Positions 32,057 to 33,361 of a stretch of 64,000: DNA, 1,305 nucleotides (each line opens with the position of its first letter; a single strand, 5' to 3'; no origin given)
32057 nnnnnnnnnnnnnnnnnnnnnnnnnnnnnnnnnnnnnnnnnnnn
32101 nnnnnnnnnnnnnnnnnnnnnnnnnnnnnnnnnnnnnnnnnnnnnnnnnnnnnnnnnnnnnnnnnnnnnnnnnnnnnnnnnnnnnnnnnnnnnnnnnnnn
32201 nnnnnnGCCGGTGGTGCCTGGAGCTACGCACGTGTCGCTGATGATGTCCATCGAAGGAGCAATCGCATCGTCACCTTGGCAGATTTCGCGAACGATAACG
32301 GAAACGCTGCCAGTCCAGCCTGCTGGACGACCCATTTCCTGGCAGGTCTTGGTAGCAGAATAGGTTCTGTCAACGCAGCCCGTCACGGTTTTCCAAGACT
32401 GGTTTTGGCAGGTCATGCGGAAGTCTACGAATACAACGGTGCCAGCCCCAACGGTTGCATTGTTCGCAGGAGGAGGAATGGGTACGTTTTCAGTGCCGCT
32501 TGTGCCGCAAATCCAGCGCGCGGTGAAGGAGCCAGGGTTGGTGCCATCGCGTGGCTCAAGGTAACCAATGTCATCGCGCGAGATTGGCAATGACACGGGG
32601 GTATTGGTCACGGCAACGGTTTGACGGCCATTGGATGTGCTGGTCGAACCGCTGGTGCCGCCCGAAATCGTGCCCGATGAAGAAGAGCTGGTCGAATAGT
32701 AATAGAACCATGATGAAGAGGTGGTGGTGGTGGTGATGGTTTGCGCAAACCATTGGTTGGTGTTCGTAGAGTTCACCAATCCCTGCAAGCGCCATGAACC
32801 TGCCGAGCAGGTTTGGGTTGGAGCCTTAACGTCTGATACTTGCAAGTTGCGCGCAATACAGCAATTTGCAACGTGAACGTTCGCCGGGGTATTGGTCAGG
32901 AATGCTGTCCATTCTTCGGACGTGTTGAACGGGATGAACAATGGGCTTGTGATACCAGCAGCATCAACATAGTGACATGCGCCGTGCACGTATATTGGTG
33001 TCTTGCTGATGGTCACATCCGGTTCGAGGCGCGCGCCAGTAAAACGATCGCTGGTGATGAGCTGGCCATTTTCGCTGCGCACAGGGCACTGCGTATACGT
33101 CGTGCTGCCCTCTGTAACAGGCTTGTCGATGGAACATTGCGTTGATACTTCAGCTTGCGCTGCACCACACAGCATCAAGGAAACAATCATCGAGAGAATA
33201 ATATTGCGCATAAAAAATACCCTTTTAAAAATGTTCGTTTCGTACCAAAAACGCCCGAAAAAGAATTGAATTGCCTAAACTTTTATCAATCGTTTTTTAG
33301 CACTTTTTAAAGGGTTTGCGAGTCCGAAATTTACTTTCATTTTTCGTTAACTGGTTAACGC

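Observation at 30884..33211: Second, shorter paralog (775 aa) with the same N-terminal domain, module grammar and tail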

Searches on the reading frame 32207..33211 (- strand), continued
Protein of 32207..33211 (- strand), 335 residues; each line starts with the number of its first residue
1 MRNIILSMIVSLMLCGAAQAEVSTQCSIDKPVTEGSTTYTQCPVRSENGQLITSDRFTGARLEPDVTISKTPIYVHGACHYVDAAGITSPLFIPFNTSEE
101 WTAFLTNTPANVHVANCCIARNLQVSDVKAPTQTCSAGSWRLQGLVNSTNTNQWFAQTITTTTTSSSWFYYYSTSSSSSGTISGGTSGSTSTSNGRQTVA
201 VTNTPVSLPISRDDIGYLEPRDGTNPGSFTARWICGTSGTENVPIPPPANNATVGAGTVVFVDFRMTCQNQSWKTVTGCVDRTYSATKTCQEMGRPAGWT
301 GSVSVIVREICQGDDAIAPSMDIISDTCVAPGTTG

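Call 74: list_cluster_members(proteins=[P0005, P0006, P0008, P0012, P0013, P0017, P0027, P0029, P0039, P0043])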
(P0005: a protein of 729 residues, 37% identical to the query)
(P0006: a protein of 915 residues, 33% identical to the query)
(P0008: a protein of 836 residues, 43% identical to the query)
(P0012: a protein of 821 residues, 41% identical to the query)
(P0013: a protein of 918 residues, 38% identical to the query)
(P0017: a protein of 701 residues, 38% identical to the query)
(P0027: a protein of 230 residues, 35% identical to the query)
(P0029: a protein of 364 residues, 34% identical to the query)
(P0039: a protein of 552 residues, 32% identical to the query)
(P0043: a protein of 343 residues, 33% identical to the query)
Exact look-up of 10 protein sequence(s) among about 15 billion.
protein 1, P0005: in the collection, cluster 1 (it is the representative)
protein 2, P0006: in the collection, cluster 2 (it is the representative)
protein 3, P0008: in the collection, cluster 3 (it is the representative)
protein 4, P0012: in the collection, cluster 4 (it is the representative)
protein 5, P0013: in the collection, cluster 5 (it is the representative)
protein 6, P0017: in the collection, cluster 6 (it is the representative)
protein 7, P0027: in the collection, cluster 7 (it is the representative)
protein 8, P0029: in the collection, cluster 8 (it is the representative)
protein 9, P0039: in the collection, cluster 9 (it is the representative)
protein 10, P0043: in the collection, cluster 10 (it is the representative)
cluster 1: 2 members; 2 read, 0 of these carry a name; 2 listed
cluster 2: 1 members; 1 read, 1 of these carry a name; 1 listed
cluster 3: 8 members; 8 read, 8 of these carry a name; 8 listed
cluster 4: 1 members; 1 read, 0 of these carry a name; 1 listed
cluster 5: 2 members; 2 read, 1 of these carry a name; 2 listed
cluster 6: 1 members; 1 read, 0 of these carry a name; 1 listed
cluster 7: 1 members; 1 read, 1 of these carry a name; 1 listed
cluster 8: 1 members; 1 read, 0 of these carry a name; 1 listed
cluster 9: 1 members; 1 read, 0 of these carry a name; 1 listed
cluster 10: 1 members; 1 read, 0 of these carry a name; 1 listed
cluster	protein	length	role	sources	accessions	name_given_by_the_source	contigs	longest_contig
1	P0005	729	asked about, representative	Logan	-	-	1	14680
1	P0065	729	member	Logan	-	-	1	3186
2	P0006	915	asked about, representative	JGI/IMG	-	hypothetical protein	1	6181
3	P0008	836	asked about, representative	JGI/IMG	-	hypothetical protein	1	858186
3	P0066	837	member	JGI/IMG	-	hypothetical protein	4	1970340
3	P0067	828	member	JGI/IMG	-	hypothetical protein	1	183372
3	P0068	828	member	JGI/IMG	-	hypothetical protein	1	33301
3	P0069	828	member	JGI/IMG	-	hypothetical protein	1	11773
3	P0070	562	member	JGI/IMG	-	hypothetical protein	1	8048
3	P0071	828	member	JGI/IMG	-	hypothetical protein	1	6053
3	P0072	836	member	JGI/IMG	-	hypothetical protein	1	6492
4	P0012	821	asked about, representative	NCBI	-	-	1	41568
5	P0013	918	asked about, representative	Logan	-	-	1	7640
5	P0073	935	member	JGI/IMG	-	hypothetical protein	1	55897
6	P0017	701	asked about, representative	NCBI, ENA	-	-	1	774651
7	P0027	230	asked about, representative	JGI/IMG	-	hypothetical protein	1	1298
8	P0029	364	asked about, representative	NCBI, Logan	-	-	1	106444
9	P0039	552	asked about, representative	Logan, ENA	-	-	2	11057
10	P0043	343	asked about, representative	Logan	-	-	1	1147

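Call 78: search_protein_families(library=pfam, proteins=[P0032, P0044, P0045, P0049, P0052, P0038, P0037, P0042, P0047, P0029], max_evalue=0.001)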
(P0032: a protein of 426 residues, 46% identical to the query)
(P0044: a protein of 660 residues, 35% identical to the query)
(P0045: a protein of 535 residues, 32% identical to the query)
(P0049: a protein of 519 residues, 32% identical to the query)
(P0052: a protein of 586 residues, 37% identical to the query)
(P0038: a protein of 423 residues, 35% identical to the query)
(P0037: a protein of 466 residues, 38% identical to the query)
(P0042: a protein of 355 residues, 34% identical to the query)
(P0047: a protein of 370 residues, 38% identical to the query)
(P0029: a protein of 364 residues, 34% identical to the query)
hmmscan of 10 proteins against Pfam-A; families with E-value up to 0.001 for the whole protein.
P0032 (426 aa): 0 families

P0044 (660 aa): 0 families

P0045 (535 aa): 0 families

P0049 (519 aa): 0 families

P0052 (586 aa): 0 families

P0038 (423 aa): 0 families

P0037 (466 aa): 0 families

P0042 (355 aa): 0 families

P0047 (370 aa): 12 families
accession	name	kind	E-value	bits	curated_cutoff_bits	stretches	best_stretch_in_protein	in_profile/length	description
PF01344.31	Kelch_1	-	2.5e-22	78.4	20.1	3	103-144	5-46/46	Kelch motif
PF13964.12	Kelch_6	-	4.3e-20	71.4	25.3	2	153-192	7-47/50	Kelch motif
PF13418.12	Kelch_4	-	7.7e-20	71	21.6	2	197-240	4-49/49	Galactose oxidase, central domain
PF13415.12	Kelch_3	-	1.2e-17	64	22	1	110-154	2-47/48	Galactose oxidase, central domain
PF07646.21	Kelch_2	-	1.6e-14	53.5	21.3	1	198-239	4-48/48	Kelch motif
PF24681.1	Kelch_KLHDC2_KLHL20_DRC7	-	2.2e-13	50.4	50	1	103-236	54-195/221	KLHDC2/KLHL20/DRC7 Kelch-repeats domain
PF24996.1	NANM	-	3.3e-12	46.4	45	0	87-166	41-125/350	N-acetylneuraminate epimerase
PF25210.1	Kelch_FKB95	-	1.3e-09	38.5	70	2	74-195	55-172/268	FKB95, Kelch-repeats domain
PF24981.1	Beta-prop_ATRN-LZTR1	-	5.8e-09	36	50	1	173-311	15-163/289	Attractin/LZTR1 beta-propeller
PF13854.13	Kelch_HCF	-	2.2e-06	27.6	113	0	89-185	4-103/345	Host cell factor, Kelch-repeats domain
PF13540.12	RCC1_2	-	0.0002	21.5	22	0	154-166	14-26/30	Regulator of chromosome condensation (RCC1) repeat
PF07250.17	Glyoxal_oxid_N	-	0.0009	19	37.5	0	104-170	72-140/243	Glyoxal oxidase N-terminus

P0029 (364 aa): 0 families

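Call 79: search_solved_structures(query=A2, max_evalue=1)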
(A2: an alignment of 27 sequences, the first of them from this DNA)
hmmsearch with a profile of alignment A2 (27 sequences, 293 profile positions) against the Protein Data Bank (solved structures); distinct sequences matched with E-value up to 1: 0.

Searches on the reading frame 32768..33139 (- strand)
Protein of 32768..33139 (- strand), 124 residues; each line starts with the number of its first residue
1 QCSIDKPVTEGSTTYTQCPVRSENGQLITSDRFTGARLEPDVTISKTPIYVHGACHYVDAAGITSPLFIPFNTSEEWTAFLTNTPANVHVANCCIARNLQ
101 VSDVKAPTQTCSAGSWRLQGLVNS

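Call 32: find_related_loci(query=A3, collection=genome_contigs, flank=8000)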
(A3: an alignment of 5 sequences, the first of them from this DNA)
Query A3 (124 aa) in genome_contigs; peptide patterns used: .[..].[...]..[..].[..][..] (x = any residue, [..] = any of these).
5 stretches matched a pattern; 3 encode a relative of the query (tblastn E <= 1e-3); 3 distinct loci.
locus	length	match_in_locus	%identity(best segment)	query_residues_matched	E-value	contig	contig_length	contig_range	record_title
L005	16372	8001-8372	90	1-124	2e-77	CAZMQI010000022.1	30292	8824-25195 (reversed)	MAG TPA_asm: uncultured Rhodospirillales bacterium isolate SRP287051_co1_143 genome assembly, contig: NODE_2337_length_3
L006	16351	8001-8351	58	1-124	3e-44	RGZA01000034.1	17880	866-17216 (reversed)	MAG: Alphaproteobacteria bacterium isolate WBA_2_308 contig_100_33, whole genome shotgun sequence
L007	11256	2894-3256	48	2-124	8e-35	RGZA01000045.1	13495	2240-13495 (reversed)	MAG: Alphaproteobacteria bacterium isolate WBA_2_308 contig_100_44, whole genome shotgun sequence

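Call 85: find_related_loci(query=A3, collection=metagenome_contigs, flank=6000)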
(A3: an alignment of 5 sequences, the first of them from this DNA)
Query A3 (124 aa) in metagenome_contigs; peptide patterns used: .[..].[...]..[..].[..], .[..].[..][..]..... (x = any residue, [..] = any of these).
383 stretches matched a pattern; 78 encode a relative of the query (tblastn E <= 1e-3); 78 distinct loci.
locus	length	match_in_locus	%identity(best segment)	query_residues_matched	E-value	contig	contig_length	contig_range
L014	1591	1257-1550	45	2-101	2e-22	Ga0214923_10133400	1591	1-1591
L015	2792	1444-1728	32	8-93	4e-9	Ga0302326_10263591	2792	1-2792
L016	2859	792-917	45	53-94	3e-8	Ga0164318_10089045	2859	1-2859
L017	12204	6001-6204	37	20-94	5e-8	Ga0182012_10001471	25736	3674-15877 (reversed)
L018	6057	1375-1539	39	35-93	6e-8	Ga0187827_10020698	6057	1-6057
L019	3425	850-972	51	53-94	8e-8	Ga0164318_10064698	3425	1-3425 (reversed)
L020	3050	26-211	39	55-114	9e-8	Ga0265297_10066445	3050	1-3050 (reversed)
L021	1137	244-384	47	47-93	1e-7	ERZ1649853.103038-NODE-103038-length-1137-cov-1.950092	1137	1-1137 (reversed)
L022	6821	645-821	37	47-117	2e-7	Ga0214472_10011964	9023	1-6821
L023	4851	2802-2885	61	66-93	3e-7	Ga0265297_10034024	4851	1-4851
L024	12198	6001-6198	39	44-108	3e-7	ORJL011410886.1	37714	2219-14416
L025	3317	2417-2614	39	44-108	3e-7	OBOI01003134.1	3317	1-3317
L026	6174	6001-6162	37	49-102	4e-7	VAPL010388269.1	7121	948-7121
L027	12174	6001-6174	37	35-94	7e-7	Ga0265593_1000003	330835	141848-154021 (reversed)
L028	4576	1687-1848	37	49-102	1e-6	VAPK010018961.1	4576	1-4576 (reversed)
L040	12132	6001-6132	36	51-94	9e-6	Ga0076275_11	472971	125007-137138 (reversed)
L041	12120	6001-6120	40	55-94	8e-6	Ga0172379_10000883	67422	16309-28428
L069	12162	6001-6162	33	37-93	8e-5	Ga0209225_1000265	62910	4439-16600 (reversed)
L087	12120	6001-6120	38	48-81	2e-4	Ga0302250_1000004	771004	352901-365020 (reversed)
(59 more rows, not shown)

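Call 88: search_protein_families(library=pfam, proteins=[L087:5767-8283:+, L041:5836-9555:+, L069:5866-7884:+, L017:5743-7062:+, L040:5857-7026:+, L018:1282-2418:+, L027:5902-6621:+], max_evalue=0.001)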
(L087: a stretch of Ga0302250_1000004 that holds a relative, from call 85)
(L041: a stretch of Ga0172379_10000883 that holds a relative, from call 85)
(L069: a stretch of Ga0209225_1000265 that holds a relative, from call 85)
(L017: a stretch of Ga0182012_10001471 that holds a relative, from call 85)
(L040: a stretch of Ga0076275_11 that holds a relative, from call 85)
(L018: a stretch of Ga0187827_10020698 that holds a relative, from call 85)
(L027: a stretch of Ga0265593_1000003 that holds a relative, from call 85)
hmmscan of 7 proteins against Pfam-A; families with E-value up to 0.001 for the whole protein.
L087:5767-8283:+ (839 aa): 0 families

L041:5836-9555:+ (1240 aa): 0 families

L069:5866-7884:+ (673 aa): 0 families

L017:5743-7062:+ (440 aa): 0 families

L040:5857-7026:+ (390 aa): 1 family
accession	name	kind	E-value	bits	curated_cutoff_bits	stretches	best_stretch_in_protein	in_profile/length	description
PF24684.1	Vgb_lyase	-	6e-16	58.5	50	1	108-376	17-289/290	Virginiamycin B lyase family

L018:1282-2418:+ (379 aa): 1 family
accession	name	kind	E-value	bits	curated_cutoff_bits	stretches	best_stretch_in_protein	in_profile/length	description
PF09603.15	Fib_succ_major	-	1e-12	49.1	33.9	1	107-377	1-186/187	Fibrobacter succinogenes major domain (Fib_succ_major)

L027:5902-6621:+ (240 aa): 0 families
